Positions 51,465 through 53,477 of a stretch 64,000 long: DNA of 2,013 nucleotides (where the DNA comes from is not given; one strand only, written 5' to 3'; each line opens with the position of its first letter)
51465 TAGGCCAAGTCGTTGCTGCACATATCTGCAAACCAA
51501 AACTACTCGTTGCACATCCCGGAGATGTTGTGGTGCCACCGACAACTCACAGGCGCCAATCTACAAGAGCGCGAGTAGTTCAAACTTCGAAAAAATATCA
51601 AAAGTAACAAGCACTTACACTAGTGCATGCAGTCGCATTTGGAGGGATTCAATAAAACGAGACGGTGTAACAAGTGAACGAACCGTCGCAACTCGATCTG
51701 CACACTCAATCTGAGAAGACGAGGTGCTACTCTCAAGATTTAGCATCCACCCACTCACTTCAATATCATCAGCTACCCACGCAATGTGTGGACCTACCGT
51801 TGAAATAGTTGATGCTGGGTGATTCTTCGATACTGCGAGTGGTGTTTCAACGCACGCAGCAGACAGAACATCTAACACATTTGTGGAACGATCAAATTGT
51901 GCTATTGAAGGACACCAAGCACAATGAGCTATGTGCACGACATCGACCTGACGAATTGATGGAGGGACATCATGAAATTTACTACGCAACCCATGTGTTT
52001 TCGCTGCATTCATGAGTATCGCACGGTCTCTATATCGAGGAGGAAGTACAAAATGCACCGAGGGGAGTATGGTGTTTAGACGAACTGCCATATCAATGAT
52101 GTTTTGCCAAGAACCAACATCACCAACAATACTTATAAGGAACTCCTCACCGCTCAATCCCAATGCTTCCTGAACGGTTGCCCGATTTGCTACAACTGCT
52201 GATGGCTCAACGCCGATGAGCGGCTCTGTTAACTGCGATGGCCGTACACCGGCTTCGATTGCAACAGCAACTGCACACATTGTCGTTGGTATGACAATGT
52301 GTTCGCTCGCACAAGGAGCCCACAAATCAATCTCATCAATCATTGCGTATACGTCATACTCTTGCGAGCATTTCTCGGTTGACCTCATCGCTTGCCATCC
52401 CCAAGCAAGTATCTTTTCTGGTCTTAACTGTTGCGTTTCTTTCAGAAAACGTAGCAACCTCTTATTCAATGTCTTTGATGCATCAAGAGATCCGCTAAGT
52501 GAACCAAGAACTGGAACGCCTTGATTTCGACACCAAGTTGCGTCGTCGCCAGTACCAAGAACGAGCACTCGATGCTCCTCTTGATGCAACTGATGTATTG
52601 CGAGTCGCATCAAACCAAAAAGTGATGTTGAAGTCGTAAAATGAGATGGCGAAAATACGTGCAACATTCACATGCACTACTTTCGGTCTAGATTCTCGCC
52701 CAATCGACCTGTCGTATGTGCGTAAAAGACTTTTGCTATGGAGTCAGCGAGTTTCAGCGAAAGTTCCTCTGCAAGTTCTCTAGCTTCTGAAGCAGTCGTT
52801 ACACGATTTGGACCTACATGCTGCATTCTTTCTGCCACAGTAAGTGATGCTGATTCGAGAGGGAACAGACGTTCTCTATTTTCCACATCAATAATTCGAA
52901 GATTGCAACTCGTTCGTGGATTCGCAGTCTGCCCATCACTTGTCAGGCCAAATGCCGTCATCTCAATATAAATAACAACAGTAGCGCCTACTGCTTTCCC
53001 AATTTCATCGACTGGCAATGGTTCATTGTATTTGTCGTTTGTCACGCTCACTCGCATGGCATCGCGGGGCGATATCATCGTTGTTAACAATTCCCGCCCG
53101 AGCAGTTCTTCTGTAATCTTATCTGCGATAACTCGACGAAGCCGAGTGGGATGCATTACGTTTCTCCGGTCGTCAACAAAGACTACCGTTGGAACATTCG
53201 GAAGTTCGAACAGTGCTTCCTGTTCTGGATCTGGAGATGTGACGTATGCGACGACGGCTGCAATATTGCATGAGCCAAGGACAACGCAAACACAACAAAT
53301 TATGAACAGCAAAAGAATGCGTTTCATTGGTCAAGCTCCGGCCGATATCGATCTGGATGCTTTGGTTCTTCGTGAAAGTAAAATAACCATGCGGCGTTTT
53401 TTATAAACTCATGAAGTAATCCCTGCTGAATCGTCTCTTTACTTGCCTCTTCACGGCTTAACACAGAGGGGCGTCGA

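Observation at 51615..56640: Six-gene translationally coupled operon: ParA-like ATPase, P-loop-less ParA-like partner, DUF2752, two paralogous lipoproteins, GT-B-like protein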

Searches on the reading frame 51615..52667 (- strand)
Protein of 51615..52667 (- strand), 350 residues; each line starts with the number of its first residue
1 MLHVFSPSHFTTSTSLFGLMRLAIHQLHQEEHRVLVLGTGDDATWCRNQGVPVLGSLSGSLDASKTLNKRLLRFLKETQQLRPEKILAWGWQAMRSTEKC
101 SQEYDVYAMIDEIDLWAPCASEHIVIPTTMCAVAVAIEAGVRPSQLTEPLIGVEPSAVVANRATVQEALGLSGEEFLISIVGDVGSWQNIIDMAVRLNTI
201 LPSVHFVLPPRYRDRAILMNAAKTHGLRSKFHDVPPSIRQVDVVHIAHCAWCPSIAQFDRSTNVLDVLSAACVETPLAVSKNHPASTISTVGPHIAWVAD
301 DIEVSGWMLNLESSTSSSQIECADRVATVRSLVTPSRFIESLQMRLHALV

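Call 3: search_protein_families(library=pfam, proteins=[window:51615-52667:-], max_evalue=0.01)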
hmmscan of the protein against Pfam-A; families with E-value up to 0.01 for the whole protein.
window:51615-52667:- (350 aa): 0 families

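Call 4: search_protein_families(library=ncbifam, proteins=[window:51615-52667:-], max_evalue=0.01)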
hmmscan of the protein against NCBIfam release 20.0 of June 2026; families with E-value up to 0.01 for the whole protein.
window:51615-52667:- (350 aa): 0 families

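Call 24: search_solved_structures(query=A3, max_evalue=10, show_alignments=2)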
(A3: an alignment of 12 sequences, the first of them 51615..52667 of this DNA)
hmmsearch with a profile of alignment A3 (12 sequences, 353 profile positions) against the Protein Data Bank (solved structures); distinct sequences matched with E-value up to 10: 1.
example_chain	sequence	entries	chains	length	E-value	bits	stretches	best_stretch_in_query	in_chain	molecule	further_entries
7dco_y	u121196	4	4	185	0.19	14.1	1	66-137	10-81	Pre-mRNA-splicing factor SPP2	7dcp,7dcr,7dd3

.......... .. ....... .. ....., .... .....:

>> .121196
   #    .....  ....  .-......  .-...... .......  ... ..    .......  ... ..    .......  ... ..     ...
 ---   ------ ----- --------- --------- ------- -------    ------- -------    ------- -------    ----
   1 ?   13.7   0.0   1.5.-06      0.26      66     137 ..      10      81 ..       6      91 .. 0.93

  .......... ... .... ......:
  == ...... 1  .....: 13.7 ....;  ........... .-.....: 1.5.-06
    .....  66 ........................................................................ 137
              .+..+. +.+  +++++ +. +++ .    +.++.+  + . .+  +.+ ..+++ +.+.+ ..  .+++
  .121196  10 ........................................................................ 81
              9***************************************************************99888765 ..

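Call 25: search_protein_families(library=pfam, alignment_id=A3, max_evalue=1)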
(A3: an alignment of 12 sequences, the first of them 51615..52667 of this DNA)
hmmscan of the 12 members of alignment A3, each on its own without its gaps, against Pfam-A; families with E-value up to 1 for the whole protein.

A. member 1, window:51615-52667:- (350 aa): 0 families

B. families by the number of members that match (of 12 scanned): 8 families
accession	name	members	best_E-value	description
PF13692.12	Glyco_trans_1_4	1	7e-08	Glycosyl transferases group 1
PF00534.26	Glycos_transf_1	1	1.6e-07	Glycosyl transferases group 1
PF13439.12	Glyco_transf_4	1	2.3e-06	Glycosyltransferase Family 4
PF15096.12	G6B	1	0.023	G6b-B extracellular V-set Ig-like domain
PF03484.21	B5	1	0.052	tRNA synthetase B5 domain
PF24161.1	CCDC39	1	0.16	Coiled-coil domain-containing protein 39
PF04724.18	Glyco_transf_17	1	0.16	Glycosyltransferase family 17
PF23718.1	DUF7160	1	0.19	Family of unknown function (DUF7160)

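Call 30: search_protein_families(library=pfam, proteins=[L043:7932-9503:+, L055:7957-9696:+, L053:6918-9098:+, L038:3868-5388:+, L062:8246-9679:+, L037:508-1779:+, L043:9641-11290:+], max_evalue=0.01)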
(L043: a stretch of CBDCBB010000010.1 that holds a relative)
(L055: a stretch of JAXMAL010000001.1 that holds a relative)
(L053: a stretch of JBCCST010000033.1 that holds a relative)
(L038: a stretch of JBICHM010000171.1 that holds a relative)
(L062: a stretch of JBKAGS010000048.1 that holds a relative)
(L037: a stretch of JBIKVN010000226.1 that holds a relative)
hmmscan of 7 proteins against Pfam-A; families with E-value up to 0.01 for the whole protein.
L043:7932-9503:+ (523 aa): 10 families
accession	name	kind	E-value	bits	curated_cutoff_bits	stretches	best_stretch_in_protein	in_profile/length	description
PF13614.12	AAA_31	-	4.4e-46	157.5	27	1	1-174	1-171/177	AAA domain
PF01656.29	CbiA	-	9.6e-21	74.5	25.4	1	4-230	1-125/125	CobQ/CobB/MinD/ParA nucleotide binding domain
PF06564.18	CBP_BcsQ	-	1.1e-14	55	21.3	1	1-251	1-234/234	Cellulose biosynthesis protein BcsQ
PF16561.11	AMPK1_CBM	-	1.3e-11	45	26.8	1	454-522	15-79/85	Glycogen recognition site of AMP-activated protein kinase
PF09140.17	MipZ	-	2.1e-10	40.8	20.7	2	3-41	2-40/262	ATPase MipZ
PF00142.24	Fer4_NifH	-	2.9e-07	30.7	25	1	7-83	5-80/271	4Fe-4S iron sulfur cluster binding proteins, NifH/frxC family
PF10609.15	ParA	-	1.5e-06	28.3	27.1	1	2-39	4-41/246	NUBPL iron-transfer P-loop NTPase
PF02922.24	CBM_48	-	1.2e-05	26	22.4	1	453-503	25-81/83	Carbohydrate-binding module 48 (Isoamylase N-terminal domain)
PF02374.21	ArsA_ATPase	-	1.3e-05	25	24.3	1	6-41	5-40/305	Anion-transporting ATPase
PF22058.2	X25_BaPul_like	-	0.00011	22.6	27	1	457-501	13-58/87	Pullulanase X25 domain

L055:7957-9696:+ (579 aa): 8 families
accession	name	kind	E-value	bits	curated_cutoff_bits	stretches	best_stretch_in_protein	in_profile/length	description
PF13614.12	AAA_31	-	2.2e-41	142.2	27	1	17-191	1-170/177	AAA domain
PF01656.29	CbiA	-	1e-16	61.5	25.4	1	20-248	1-125/125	CobQ/CobB/MinD/ParA nucleotide binding domain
PF16561.11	AMPK1_CBM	-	3.1e-10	40.5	26.8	1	505-579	10-80/85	Glycogen recognition site of AMP-activated protein kinase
PF09140.17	MipZ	-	4.6e-08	33.1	20.7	1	19-57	2-40/262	ATPase MipZ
PF06564.18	CBP_BcsQ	-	3e-07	30.7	21.3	1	17-268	1-233/234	Cellulose biosynthesis protein BcsQ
PF10609.15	ParA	-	3.6e-06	27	27.1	1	18-55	4-41/246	NUBPL iron-transfer P-loop NTPase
PF02374.21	ArsA_ATPase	-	0.0031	17.2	24.3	1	22-57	5-40/305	Anion-transporting ATPase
PF00142.24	Fer4_NifH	-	0.0082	16.1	25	0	23-59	5-41/271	4Fe-4S iron sulfur cluster binding proteins, NifH/frxC family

L053:6918-9098:+ (726 aa): 10 families
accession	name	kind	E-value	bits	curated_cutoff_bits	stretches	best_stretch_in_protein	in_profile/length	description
PF13614.12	AAA_31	-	5.4e-47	160.4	27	1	185-357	2-171/177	AAA domain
PF01656.29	CbiA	-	2.9e-20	72.9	25.4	1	187-413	1-125/125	CobQ/CobB/MinD/ParA nucleotide binding domain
PF06564.18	CBP_BcsQ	-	1.5e-15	57.8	21.3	1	187-434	4-234/234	Cellulose biosynthesis protein BcsQ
PF16561.11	AMPK1_CBM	-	1.6e-10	41.5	26.8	1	655-725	14-80/85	Glycogen recognition site of AMP-activated protein kinase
PF09140.17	MipZ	-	2.5e-10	40.6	20.7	2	186-224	2-40/262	ATPase MipZ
PF00142.24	Fer4_NifH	-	1.3e-07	31.9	25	1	190-447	5-259/271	4Fe-4S iron sulfur cluster binding proteins, NifH/frxC family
PF10609.15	ParA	-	2.3e-07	30.9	27.1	1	185-316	4-124/246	NUBPL iron-transfer P-loop NTPase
PF02922.24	CBM_48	-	5.6e-07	30.2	22.4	1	655-706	25-82/83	Carbohydrate-binding module 48 (Isoamylase N-terminal domain)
PF02374.21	ArsA_ATPase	-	9.8e-06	25.4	24.3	1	189-313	5-134/305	Anion-transporting ATPase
PF22058.2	X25_BaPul_like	-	0.00064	20.2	27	1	659-703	13-58/87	Pullulanase X25 domain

L038:3868-5388:+ (506 aa): 9 families
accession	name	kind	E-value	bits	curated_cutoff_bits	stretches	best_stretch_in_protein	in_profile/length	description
PF13614.12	AAA_31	-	5.8e-35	121.3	27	1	30-203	2-169/177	AAA domain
PF01656.29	CbiA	-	2.7e-17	63.3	25.4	1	32-261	1-125/125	CobQ/CobB/MinD/ParA nucleotide binding domain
PF16561.11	AMPK1_CBM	-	2.7e-11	43.9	26.8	1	420-494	12-82/85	Glycogen recognition site of AMP-activated protein kinase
PF06564.18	CBP_BcsQ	-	3e-11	43.8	21.3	1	32-275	4-227/234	Cellulose biosynthesis protein BcsQ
PF09140.17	MipZ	-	9e-08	32.2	20.7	1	31-69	2-40/262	ATPase MipZ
PF02922.24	CBM_48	-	4.1e-06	27.5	22.4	1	419-482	22-82/83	Carbohydrate-binding module 48 (Isoamylase N-terminal domain)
PF10609.15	ParA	-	5.2e-06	26.5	27.1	1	30-67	4-41/246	NUBPL iron-transfer P-loop NTPase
PF02374.21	ArsA_ATPase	-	6.4e-05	22.7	24.3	1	34-69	5-40/305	Anion-transporting ATPase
PF00142.24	Fer4_NifH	-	0.0001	22.3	25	0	35-72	5-42/271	4Fe-4S iron sulfur cluster binding proteins, NifH/frxC family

L062:8246-9679:+ (477 aa): 11 families
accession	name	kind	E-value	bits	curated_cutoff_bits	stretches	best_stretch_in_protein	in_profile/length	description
PF13614.12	AAA_31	-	3.8e-48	164.2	27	1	1-173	1-170/177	AAA domain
PF01656.29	CbiA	-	3.6e-20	72.6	25.4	1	4-230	1-125/125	CobQ/CobB/MinD/ParA nucleotide binding domain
PF06564.18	CBP_BcsQ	-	7.8e-14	52.2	21.3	1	1-249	1-232/234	Cellulose biosynthesis protein BcsQ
PF16561.11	AMPK1_CBM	-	2.2e-13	50.6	26.8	1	403-476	10-79/85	Glycogen recognition site of AMP-activated protein kinase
PF10609.15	ParA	-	2e-09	37.7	27.1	1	2-43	4-45/246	NUBPL iron-transfer P-loop NTPase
PF09140.17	MipZ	-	9.5e-09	35.4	20.7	1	3-40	2-39/262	ATPase MipZ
PF02922.24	CBM_48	-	3.6e-08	34.1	22.4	1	406-451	24-72/83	Carbohydrate-binding module 48 (Isoamylase N-terminal domain)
PF02374.21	ArsA_ATPase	-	3e-07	30.4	24.3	1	6-40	5-39/305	Anion-transporting ATPase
PF00142.24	Fer4_NifH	-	4.4e-06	26.8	25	1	7-77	5-74/271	4Fe-4S iron sulfur cluster binding proteins, NifH/frxC family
PF22058.2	X25_BaPul_like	-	0.00019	21.9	27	1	410-455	12-58/87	Pullulanase X25 domain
PF16575.11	CLP1_P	-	0.0064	16.8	26.6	0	13-40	5-32/188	mRNA cleavage and polyadenylation factor CLP1 P-loop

L037:508-1779:+ (423 aa): 0 families

L043:9641-11290:+ (549 aa): 0 families

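Call 66: search_protein_families(library=pfam, proteins=[L019:11169-12164:-], max_evalue=0.01)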
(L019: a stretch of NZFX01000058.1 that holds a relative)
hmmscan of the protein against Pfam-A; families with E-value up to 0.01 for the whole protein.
L019:11169-12164:- (331 aa): 1 family
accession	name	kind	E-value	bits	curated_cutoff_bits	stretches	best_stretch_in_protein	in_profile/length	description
PF01244.27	Peptidase_M19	-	1.8e-61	208.5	26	1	12-330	7-317/319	Membrane dipeptidase (Peptidase family M19)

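Call 74: search_protein_families(library=padloc, proteins=[window:51615-52667:-], max_evalue=0.01)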
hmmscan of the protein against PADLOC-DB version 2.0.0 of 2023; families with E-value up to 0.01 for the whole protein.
window:51615-52667:- (350 aa): 0 families

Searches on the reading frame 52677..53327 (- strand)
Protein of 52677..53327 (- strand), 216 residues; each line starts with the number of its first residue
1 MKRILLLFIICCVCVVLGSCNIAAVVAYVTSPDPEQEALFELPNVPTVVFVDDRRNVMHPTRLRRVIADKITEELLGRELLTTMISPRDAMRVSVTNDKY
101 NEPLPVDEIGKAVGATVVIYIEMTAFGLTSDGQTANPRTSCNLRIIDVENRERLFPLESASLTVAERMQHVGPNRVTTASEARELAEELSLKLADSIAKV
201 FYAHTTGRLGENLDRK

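Call 3: search_protein_families(library=pfam, proteins=[window:52677-53327:-], max_evalue=0.01)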
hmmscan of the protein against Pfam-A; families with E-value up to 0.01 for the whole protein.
window:52677-53327:- (216 aa): 0 families

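Call 4: search_protein_families(library=ncbifam, proteins=[window:52677-53327:-], max_evalue=0.01)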
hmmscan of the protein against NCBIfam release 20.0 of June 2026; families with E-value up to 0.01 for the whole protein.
window:52677-53327:- (216 aa): 0 families

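Call 30: search_protein_families(library=pfam, proteins=[L043:7932-9503:+, L055:7957-9696:+, L053:6918-9098:+, L038:3868-5388:+, L062:8246-9679:+, L037:508-1779:+, L043:9641-11290:+], max_evalue=0.01)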
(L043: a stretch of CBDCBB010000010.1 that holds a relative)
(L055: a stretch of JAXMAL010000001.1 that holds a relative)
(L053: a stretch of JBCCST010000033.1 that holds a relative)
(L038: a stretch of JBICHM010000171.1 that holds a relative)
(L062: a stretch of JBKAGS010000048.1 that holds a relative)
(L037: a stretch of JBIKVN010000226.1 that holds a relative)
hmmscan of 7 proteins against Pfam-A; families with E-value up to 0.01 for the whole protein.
L043:7932-9503:+ (523 aa): 10 families
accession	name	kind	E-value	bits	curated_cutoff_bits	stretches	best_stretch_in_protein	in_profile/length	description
PF13614.12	AAA_31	-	4.4e-46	157.5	27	1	1-174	1-171/177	AAA domain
PF01656.29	CbiA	-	9.6e-21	74.5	25.4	1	4-230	1-125/125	CobQ/CobB/MinD/ParA nucleotide binding domain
PF06564.18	CBP_BcsQ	-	1.1e-14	55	21.3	1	1-251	1-234/234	Cellulose biosynthesis protein BcsQ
PF16561.11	AMPK1_CBM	-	1.3e-11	45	26.8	1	454-522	15-79/85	Glycogen recognition site of AMP-activated protein kinase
PF09140.17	MipZ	-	2.1e-10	40.8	20.7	2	3-41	2-40/262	ATPase MipZ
PF00142.24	Fer4_NifH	-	2.9e-07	30.7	25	1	7-83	5-80/271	4Fe-4S iron sulfur cluster binding proteins, NifH/frxC family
PF10609.15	ParA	-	1.5e-06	28.3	27.1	1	2-39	4-41/246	NUBPL iron-transfer P-loop NTPase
PF02922.24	CBM_48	-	1.2e-05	26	22.4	1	453-503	25-81/83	Carbohydrate-binding module 48 (Isoamylase N-terminal domain)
PF02374.21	ArsA_ATPase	-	1.3e-05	25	24.3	1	6-41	5-40/305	Anion-transporting ATPase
PF22058.2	X25_BaPul_like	-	0.00011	22.6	27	1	457-501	13-58/87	Pullulanase X25 domain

L055:7957-9696:+ (579 aa): 8 families
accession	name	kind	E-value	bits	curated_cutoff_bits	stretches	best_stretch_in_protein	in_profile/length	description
PF13614.12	AAA_31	-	2.2e-41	142.2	27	1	17-191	1-170/177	AAA domain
PF01656.29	CbiA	-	1e-16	61.5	25.4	1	20-248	1-125/125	CobQ/CobB/MinD/ParA nucleotide binding domain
PF16561.11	AMPK1_CBM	-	3.1e-10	40.5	26.8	1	505-579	10-80/85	Glycogen recognition site of AMP-activated protein kinase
PF09140.17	MipZ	-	4.6e-08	33.1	20.7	1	19-57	2-40/262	ATPase MipZ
PF06564.18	CBP_BcsQ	-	3e-07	30.7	21.3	1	17-268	1-233/234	Cellulose biosynthesis protein BcsQ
PF10609.15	ParA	-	3.6e-06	27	27.1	1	18-55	4-41/246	NUBPL iron-transfer P-loop NTPase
PF02374.21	ArsA_ATPase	-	0.0031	17.2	24.3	1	22-57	5-40/305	Anion-transporting ATPase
PF00142.24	Fer4_NifH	-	0.0082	16.1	25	0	23-59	5-41/271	4Fe-4S iron sulfur cluster binding proteins, NifH/frxC family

L053:6918-9098:+ (726 aa): 10 families
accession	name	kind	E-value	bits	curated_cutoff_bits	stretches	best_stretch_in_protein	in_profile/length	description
PF13614.12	AAA_31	-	5.4e-47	160.4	27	1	185-357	2-171/177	AAA domain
PF01656.29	CbiA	-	2.9e-20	72.9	25.4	1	187-413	1-125/125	CobQ/CobB/MinD/ParA nucleotide binding domain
PF06564.18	CBP_BcsQ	-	1.5e-15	57.8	21.3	1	187-434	4-234/234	Cellulose biosynthesis protein BcsQ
PF16561.11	AMPK1_CBM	-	1.6e-10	41.5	26.8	1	655-725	14-80/85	Glycogen recognition site of AMP-activated protein kinase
PF09140.17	MipZ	-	2.5e-10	40.6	20.7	2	186-224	2-40/262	ATPase MipZ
PF00142.24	Fer4_NifH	-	1.3e-07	31.9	25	1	190-447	5-259/271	4Fe-4S iron sulfur cluster binding proteins, NifH/frxC family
PF10609.15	ParA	-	2.3e-07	30.9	27.1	1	185-316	4-124/246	NUBPL iron-transfer P-loop NTPase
PF02922.24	CBM_48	-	5.6e-07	30.2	22.4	1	655-706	25-82/83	Carbohydrate-binding module 48 (Isoamylase N-terminal domain)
PF02374.21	ArsA_ATPase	-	9.8e-06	25.4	24.3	1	189-313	5-134/305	Anion-transporting ATPase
PF22058.2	X25_BaPul_like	-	0.00064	20.2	27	1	659-703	13-58/87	Pullulanase X25 domain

L038:3868-5388:+ (506 aa): 9 families
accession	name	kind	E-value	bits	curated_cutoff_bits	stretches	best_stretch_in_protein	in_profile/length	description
PF13614.12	AAA_31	-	5.8e-35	121.3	27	1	30-203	2-169/177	AAA domain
PF01656.29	CbiA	-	2.7e-17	63.3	25.4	1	32-261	1-125/125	CobQ/CobB/MinD/ParA nucleotide binding domain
PF16561.11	AMPK1_CBM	-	2.7e-11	43.9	26.8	1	420-494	12-82/85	Glycogen recognition site of AMP-activated protein kinase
PF06564.18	CBP_BcsQ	-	3e-11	43.8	21.3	1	32-275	4-227/234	Cellulose biosynthesis protein BcsQ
PF09140.17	MipZ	-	9e-08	32.2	20.7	1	31-69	2-40/262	ATPase MipZ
PF02922.24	CBM_48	-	4.1e-06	27.5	22.4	1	419-482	22-82/83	Carbohydrate-binding module 48 (Isoamylase N-terminal domain)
PF10609.15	ParA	-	5.2e-06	26.5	27.1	1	30-67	4-41/246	NUBPL iron-transfer P-loop NTPase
PF02374.21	ArsA_ATPase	-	6.4e-05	22.7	24.3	1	34-69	5-40/305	Anion-transporting ATPase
PF00142.24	Fer4_NifH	-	0.0001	22.3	25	0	35-72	5-42/271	4Fe-4S iron sulfur cluster binding proteins, NifH/frxC family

L062:8246-9679:+ (477 aa): 11 families
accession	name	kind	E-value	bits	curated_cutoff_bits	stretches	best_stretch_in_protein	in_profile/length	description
PF13614.12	AAA_31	-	3.8e-48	164.2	27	1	1-173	1-170/177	AAA domain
PF01656.29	CbiA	-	3.6e-20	72.6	25.4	1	4-230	1-125/125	CobQ/CobB/MinD/ParA nucleotide binding domain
PF06564.18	CBP_BcsQ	-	7.8e-14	52.2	21.3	1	1-249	1-232/234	Cellulose biosynthesis protein BcsQ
PF16561.11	AMPK1_CBM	-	2.2e-13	50.6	26.8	1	403-476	10-79/85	Glycogen recognition site of AMP-activated protein kinase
PF10609.15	ParA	-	2e-09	37.7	27.1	1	2-43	4-45/246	NUBPL iron-transfer P-loop NTPase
PF09140.17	MipZ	-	9.5e-09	35.4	20.7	1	3-40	2-39/262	ATPase MipZ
PF02922.24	CBM_48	-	3.6e-08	34.1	22.4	1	406-451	24-72/83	Carbohydrate-binding module 48 (Isoamylase N-terminal domain)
PF02374.21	ArsA_ATPase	-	3e-07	30.4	24.3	1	6-40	5-39/305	Anion-transporting ATPase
PF00142.24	Fer4_NifH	-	4.4e-06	26.8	25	1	7-77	5-74/271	4Fe-4S iron sulfur cluster binding proteins, NifH/frxC family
PF22058.2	X25_BaPul_like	-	0.00019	21.9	27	1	410-455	12-58/87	Pullulanase X25 domain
PF16575.11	CLP1_P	-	0.0064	16.8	26.6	0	13-40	5-32/188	mRNA cleavage and polyadenylation factor CLP1 P-loop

L037:508-1779:+ (423 aa): 0 families

L043:9641-11290:+ (549 aa): 0 families

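Call 66: search_protein_families(library=pfam, proteins=[L019:11169-12164:-], max_evalue=0.01)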
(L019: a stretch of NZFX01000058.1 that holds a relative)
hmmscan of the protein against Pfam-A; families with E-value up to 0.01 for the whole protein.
L019:11169-12164:- (331 aa): 1 family
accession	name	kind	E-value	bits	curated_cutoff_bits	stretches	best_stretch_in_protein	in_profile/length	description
PF01244.27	Peptidase_M19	-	1.8e-61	208.5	26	1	12-330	7-317/319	Membrane dipeptidase (Peptidase family M19)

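Call 74: search_protein_families(library=padloc, proteins=[window:52677-53327:-], max_evalue=0.01)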
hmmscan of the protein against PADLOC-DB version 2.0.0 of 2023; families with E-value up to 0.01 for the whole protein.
window:52677-53327:- (216 aa): 0 families
